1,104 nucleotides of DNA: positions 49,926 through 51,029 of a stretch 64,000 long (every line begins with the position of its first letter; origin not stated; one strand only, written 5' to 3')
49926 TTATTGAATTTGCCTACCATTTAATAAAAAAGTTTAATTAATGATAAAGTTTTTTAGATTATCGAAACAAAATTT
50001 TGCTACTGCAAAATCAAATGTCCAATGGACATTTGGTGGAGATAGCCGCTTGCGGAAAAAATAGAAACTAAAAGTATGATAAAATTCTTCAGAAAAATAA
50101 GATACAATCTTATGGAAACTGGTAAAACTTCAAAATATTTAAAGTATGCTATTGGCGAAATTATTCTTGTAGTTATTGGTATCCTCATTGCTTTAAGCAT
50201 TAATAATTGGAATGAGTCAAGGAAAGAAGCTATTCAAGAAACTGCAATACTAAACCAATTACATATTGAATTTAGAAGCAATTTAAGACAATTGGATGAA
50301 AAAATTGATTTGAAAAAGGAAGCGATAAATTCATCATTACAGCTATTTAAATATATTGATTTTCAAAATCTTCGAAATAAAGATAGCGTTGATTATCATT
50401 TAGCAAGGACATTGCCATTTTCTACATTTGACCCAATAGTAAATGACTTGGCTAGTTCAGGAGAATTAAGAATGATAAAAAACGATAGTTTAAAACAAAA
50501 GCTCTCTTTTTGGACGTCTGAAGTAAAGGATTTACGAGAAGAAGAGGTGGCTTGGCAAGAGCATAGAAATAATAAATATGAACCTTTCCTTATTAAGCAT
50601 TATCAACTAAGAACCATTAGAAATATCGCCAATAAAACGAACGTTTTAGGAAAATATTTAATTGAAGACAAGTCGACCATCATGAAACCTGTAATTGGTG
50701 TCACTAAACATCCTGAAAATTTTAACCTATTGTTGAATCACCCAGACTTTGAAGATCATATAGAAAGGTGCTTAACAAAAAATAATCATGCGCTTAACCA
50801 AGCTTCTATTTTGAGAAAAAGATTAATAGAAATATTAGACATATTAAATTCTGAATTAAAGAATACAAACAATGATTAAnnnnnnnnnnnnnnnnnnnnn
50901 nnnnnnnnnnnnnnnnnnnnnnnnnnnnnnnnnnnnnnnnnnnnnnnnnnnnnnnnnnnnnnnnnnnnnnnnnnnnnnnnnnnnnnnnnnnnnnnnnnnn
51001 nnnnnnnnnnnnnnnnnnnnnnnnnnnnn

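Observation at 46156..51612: Second locus of the same family (5 copies, 3 stubs) separates apbE from the nqr operon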

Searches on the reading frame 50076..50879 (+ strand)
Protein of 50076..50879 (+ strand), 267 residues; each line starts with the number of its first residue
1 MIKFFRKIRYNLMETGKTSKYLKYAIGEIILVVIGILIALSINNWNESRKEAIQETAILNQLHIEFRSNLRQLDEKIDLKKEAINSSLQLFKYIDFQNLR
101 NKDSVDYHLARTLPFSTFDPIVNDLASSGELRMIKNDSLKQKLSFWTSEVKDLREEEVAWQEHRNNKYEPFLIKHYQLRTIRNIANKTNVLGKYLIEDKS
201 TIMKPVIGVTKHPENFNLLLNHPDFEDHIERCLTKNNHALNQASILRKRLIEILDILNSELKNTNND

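Call 3: search_protein_families(library=pfam, proteins=[window:50076-50879:+], max_evalue=0.01)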
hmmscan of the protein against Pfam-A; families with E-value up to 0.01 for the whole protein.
window:50076-50879:+ (267 aa): 2 families
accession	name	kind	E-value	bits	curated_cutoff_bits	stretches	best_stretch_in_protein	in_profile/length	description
PF19578.4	DUF6090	-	3.5e-12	46.9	23.5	1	28-87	1-60/182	Family of unknown function (DUF6090)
PF10416.15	IBD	-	0.0029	18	25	0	66-115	64-110/128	Transcription-initiator DNA-binding domain IBD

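Call 26: find_homologous_proteins(query=window:50076-50879:+, max_evalue=0.001)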
Query window:50076-50879:+ (267 aa): 7998 proteins with E <= 0.001 among 8000 candidates; the best 120 are listed.
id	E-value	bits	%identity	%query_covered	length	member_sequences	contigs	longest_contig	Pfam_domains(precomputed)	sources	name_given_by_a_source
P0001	1.8e-152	524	94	96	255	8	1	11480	PF19578.4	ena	-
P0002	2.0e-129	448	77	98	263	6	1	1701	PF19578.4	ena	-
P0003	4.0e-128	444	76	98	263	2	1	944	PF19578.4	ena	-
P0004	1.7e-122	426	74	98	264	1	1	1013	PF19578.4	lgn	-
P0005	9.8e-121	420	75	94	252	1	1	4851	PF19578.4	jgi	jgi:hypothetical protein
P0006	6.6e-119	414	71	98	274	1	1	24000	PF19578.4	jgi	jgi:hypothetical protein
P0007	9.2e-119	414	68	98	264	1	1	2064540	PF19578.4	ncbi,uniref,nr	ncbi:DUF6090 family protein [Robiginitalea sp. SC105]|uniref:DUF6090 family protein n=1 Tax=Robigini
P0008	4.4e-118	411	71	98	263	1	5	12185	PF19578.4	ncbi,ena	-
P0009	7.0e-118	411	70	98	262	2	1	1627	PF19578.4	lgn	-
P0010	4.6e-115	401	71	98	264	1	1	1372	PF19578.4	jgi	jgi:hypothetical protein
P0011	1.3e-114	400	69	94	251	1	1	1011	PF19578.4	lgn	-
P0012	1.4e-114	400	70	98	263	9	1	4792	PF19578.4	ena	-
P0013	1.4e-114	400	70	96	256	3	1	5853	PF19578.4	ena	-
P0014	2.1e-114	399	69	98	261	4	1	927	PF19578.4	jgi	-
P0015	8.1e-114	397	69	98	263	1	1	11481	PF19578.4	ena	-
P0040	1.1e-97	345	61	99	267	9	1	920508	PF19578.4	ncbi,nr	ncbi:DUF6090 family protein [Flavobacteriaceae bacterium S0862]|nr:DUF6090 family protein [Flavobact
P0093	1.1e-87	312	58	98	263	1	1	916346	PF19578.4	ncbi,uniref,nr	ncbi:DUF6090 family protein [Winogradskyella aurantiaca]|uniref:DUF6090 family protein n=1 Tax=Winog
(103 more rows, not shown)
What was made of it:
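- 50076..50879 (+): DUF6090 copy 8, paralogue of copy 4. Orthologues at 54-94% identity (call 26).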

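Call 29: search_protein_families(library=ncbifam, proteins=[window:50076-50879:+], max_evalue=0.01)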
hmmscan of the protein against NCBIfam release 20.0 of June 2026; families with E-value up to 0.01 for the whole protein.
window:50076-50879:+ (267 aa): 0 families

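Call 34: predict_structure(alignment_id=A1)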
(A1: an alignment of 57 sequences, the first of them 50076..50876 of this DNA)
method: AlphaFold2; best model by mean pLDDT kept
length: 267 residues; sequences in the alignment: 57
mean_pLDDT: 83.4   pTM: 0.68
mean pLDDT of the five models: 83.4, 82.7, 78.3, 77.8, 75.2
residues with pLDDT >= 90: 92; 70-90: 142; 50-70: 28; < 50: 5
segments of 3 or more residues with pLDDT < 50: 197-200
pLDDT, mean of each block of 10 residues (from residue 1): 73 79 81 85 84 89 90 89 95 96 90 79 64 86 86 87 92 84 70 53 65 86 95 94 93 93 72
secondary structure, 60 per line:
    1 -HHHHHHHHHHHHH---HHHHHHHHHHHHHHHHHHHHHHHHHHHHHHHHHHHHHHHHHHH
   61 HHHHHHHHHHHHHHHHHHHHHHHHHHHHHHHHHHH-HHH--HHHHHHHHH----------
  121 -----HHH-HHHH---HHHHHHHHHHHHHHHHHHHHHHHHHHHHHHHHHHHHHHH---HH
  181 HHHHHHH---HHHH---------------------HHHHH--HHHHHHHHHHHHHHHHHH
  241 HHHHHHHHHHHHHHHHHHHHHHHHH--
elements in order: H2-14 H18-95 H102-110 H130-133 H137-175 H179-187 H191-194 H216-220 H223-265
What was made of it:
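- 50076..50879 (+): AlphaFold2 model pLDDT 83 (call 34).
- The c8 model has pLDDT 83 and pTM 0.68 and is all-helical, with one helix spanning residues 18-95 (call 34).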

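Call 37: fold_search(model_id=the predicted structure, library=pdb)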
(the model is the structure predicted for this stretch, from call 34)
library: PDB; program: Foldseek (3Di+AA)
matches with E <= 10: 673; with E <= 0.001: 0
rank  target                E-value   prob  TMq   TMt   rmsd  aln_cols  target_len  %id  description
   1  9cpc_3R               6.3e-03  0.97  0.26  0.27  35.5       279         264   12  Atomic model of porcine brain ventricles cilia doublet microtubule (48-nm periodicity) (released 2024-10-23)
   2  9cpc_3H               2.5e-02  0.91  0.27  0.25  34.9       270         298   12  Atomic model of porcine brain ventricles cilia doublet microtubule (48-nm periodicity) (released 2024-10-23)
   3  9cpb_6K               2.6e-02  0.77  0.24  0.19  36.2       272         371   15  Atomic model of bovine Fallopian tube cilia doublet microtubule (48-nm periodicity) (released 2024-10-30)
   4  8iyj_S5               3.8e-02  0.80  0.26  0.23  36.0       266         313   12  Cryo-EM structure of the 48-nm repeat doublet microtubule from mouse sperm (released 2023-07-05)
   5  8i7r_Cd               4.6e-02  0.54  0.21  0.21  37.3       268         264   13  In situ structure of axonemal doublet microtubules in mouse sperm with 48-nm repeat (released 2023-10-11)
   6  8otz_C4               5.1e-02  0.84  0.27  0.22  36.3       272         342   12  48-nm repeat of the native axonemal doublet microtubule from bovine sperm (released 2023-11-22)
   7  8iyj_S0               5.1e-02  0.69  0.23  0.20  35.6       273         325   12  Cryo-EM structure of the 48-nm repeat doublet microtubule from mouse sperm (released 2023-07-05)
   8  8i7o_Cc               5.6e-02  0.69  0.26  0.26  37.1       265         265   14  In situ structure of axonemal doublet microtubules in mouse sperm with 16-nm repeat (released 2023-10-11)
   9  9fqr_FA               6.2e-02  0.87  0.27  0.24  35.1       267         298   13  96-nm repeat of axonemal doublet microtubules from bovine sperm (released 2025-03-26)
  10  9cpb_5O               6.2e-02  0.77  0.27  0.25  36.3       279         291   15  Atomic model of bovine Fallopian tube cilia doublet microtubule (48-nm periodicity) (released 2024-10-30)
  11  8otz_EW               6.2e-02  0.57  0.21  0.18  36.0       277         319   10  48-nm repeat of the native axonemal doublet microtubule from bovine sperm (released 2023-11-22)
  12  8to0_AD               6.5e-02  0.47  0.20  0.17  33.0       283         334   11  48-nm repeating structure of doublets from mouse sperm flagella (released 2023-11-01)
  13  5vju                  7.5e-02  0.41  0.17  0.22  22.1       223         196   16  De Novo Photosynthetic Reaction Center Protein Variant Equipped with His-Tyr H-bond, Heme B, and Cd(II) ions (released 2018-04-25)
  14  8snb_1E               7.5e-02  0.38  0.19  0.14  32.1       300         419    9  atomic model of sea urchin sperm doublet microtubule (48-nm periodicity) (released 2023-06-28)
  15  8i7r_B4               7.8e-02  0.82  0.27  0.24  35.6       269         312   12  In situ structure of axonemal doublet microtubules in mouse sperm with 48-nm repeat (released 2023-10-11)
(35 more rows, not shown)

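Call 39: find_encoding_contigs(protein=P0001, flank=10000, max_places=4)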
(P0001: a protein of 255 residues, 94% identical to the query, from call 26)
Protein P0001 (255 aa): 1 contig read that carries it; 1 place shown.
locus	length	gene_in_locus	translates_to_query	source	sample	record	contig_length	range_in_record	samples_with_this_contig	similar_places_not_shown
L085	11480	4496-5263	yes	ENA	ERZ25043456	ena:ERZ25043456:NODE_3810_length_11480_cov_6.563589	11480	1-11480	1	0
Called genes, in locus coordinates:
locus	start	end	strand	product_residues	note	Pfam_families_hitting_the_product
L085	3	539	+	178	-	?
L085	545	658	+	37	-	-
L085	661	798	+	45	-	-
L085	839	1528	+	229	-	PF19578:DUF6090 (weak)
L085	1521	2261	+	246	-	PF19578:DUF6090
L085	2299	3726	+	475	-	PF04389:Peptidase_M28 (weak), PF01546:Peptidase_M20, PF07687:M20_dimer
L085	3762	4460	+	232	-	PF19578:DUF6090 (weak)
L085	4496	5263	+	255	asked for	PF19578:DUF6090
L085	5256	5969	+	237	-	PF19578:DUF6090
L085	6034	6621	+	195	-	PF00034:Cytochrom_C (faint)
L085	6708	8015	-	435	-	PF00111:Fer2, PF00970:FAD_binding_6 (faint), PF00175:NAD_binding_1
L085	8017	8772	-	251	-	PF02508:Rnf-Nqr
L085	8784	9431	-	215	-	PF02508:Rnf-Nqr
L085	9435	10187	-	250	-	PF04205:FMN_bind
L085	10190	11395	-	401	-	PF03116:NQR2_RnfD_RnfE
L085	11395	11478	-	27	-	?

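Call 45: find_encoding_contigs(protein=P0007, flank=8000, max_places=2)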
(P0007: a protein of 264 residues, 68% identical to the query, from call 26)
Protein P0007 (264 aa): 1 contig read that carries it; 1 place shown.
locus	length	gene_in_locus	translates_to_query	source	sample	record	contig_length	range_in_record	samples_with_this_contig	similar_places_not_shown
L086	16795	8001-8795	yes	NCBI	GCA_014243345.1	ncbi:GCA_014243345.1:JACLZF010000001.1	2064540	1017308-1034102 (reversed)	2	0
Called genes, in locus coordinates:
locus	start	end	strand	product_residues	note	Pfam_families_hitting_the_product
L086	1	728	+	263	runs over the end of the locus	-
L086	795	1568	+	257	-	-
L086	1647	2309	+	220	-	PF19578:DUF6090 (weak)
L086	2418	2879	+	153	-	PF14534:DUF4440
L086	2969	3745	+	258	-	PF19578:DUF6090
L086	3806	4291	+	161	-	-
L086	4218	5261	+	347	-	PF25175:Beta-prop_WDR5 (faint), PF23381:Beta-prop_IFT122_1st (faint), PF24814:WD40_Prp19 (faint), PF24817:WD40_WDHD1_1st (faint), PF25173:Beta-prop_WDR3_1st (faint), PF24796:WDR55 (faint), PF24807:WD40_CDC20-Fz (faint), PF25174:Beta-prop_THOC3 (faint), +2 more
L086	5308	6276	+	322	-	PF08240:ADH_N, PF16912:Glu_dehyd_C (weak), PF00107:ADH_zinc_N, PF13602:ADH_zinc_N_2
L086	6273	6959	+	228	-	-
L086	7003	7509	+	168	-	PF13669:Glyoxalase_4 (faint), PF00903:Glyoxalase, PF13468:Glyoxalase_3 (faint)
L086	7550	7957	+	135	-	PF12680:SnoaL_2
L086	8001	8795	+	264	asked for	PF19578:DUF6090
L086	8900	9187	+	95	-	-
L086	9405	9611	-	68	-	PF09851:SHOCT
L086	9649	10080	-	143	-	-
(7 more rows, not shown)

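Call 46: find_encoding_contigs(protein=P0093, flank=8000, max_places=2)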
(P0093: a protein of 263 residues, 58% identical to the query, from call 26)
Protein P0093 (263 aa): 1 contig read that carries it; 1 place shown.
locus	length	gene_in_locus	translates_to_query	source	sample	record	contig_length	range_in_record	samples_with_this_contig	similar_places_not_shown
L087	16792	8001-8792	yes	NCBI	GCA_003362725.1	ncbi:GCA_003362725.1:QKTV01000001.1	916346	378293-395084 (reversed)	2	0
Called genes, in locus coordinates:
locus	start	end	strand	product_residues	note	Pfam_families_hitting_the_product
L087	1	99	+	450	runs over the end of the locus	PF18962:Por_Secre_tail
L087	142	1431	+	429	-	PF18962:Por_Secre_tail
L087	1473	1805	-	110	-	PF00436:SSB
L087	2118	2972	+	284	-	-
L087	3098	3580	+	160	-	-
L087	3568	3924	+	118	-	-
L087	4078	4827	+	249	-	-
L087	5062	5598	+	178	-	-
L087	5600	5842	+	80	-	-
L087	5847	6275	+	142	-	-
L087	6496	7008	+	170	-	-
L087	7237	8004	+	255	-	PF19578:DUF6090 (weak)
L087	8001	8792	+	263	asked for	PF19578:DUF6090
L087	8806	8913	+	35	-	-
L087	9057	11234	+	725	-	PF24885:TPR_NPHP3 (weak), PF13424:TPR_12, PF17874:TPR_MalT, PF00515:TPR_1 (weak), PF13424:TPR_12, PF14938:SNAP, PF13424:TPR_12, PF00211:Guanylate_cyc, +12 more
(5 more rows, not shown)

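Call 47: find_encoding_contigs(protein=P0040, flank=8000, max_places=2)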
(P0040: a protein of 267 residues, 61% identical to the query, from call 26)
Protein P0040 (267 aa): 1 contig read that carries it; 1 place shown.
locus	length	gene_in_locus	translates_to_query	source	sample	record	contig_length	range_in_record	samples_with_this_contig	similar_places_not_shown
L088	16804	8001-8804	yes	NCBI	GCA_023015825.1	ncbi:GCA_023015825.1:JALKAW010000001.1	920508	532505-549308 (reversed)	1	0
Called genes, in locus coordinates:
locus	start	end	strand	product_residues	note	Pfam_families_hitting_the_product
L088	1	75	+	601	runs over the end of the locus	PF00144:Beta-lactamase, PF11954:DUF3471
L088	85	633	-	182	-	PF00398:RrnaAD, PF01795:Methyltransf_5 (weak), PF08242:Methyltransf_12 (weak), PF13649:Methyltransf_25 (weak)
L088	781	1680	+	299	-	PF07920:DUF1684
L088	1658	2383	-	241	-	PF03544:TonB_C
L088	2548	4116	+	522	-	PF04389:Peptidase_M28, PF01546:Peptidase_M20 (faint)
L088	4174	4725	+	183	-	PF14588:YjgF_endoribonc, PF01042:Ribonuc_L-PSP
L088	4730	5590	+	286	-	PF00160:Pro_isomerase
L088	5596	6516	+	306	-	PF00795:CN_hydrolase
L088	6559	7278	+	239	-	PF19578:DUF6090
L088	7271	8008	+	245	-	PF19578:DUF6090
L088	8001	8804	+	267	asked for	PF19578:DUF6090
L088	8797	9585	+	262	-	PF19578:DUF6090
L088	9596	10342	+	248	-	PF19578:DUF6090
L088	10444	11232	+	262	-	PF19578:DUF6090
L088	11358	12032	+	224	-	PF12412:DUF3667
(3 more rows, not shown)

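Call 48: search_protein_families(library=padloc, proteins=[window:50076-50879:+], max_evalue=0.01)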
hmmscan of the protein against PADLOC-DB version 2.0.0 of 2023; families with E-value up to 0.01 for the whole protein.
window:50076-50879:+ (267 aa): 0 families

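Call 49: search_protein_families(library=phrogs, proteins=[window:50076-50879:+], max_evalue=0.01)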
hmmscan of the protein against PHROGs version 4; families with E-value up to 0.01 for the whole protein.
window:50076-50879:+ (267 aa): 0 families

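Call 50: search_solved_structures(query=A1, max_evalue=1)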
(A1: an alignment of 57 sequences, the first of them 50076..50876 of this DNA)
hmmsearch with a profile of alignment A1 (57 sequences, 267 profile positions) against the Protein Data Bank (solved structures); distinct sequences matched with E-value up to 1: 1.
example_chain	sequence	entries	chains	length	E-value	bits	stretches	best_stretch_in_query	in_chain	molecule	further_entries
8zdz_A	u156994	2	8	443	0.39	13.2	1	15-51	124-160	Gustatory receptor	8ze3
